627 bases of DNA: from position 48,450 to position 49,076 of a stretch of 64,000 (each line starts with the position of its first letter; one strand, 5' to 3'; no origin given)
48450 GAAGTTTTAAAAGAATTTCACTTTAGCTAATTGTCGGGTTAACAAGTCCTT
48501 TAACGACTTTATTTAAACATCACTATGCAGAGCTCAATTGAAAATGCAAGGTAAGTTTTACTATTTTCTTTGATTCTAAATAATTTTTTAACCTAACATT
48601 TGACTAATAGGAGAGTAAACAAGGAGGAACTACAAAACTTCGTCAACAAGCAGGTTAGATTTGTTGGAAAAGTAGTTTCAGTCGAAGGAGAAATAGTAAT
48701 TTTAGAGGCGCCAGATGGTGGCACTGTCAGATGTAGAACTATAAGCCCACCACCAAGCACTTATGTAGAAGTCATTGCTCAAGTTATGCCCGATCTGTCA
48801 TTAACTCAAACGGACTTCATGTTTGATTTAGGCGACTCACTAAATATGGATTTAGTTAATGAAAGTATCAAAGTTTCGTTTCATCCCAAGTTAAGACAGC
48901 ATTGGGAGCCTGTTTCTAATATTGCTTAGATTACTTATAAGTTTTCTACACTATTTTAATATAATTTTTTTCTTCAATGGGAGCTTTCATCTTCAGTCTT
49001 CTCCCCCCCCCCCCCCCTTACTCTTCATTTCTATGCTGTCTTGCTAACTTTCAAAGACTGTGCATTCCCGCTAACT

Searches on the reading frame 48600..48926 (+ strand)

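Call 79: search_protein_families(library=pfam, proteins=[window:48600-48926:+], max_evalue=0.001)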
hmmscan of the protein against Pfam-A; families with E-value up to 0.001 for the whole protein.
window:48600-48926:+ (109 aa): 1 family
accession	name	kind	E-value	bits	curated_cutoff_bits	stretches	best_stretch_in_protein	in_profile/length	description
PF08661.17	Rep_fac-A_3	-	3.9e-16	59.7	23.5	1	4-93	6-98/105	Replication factor A protein 3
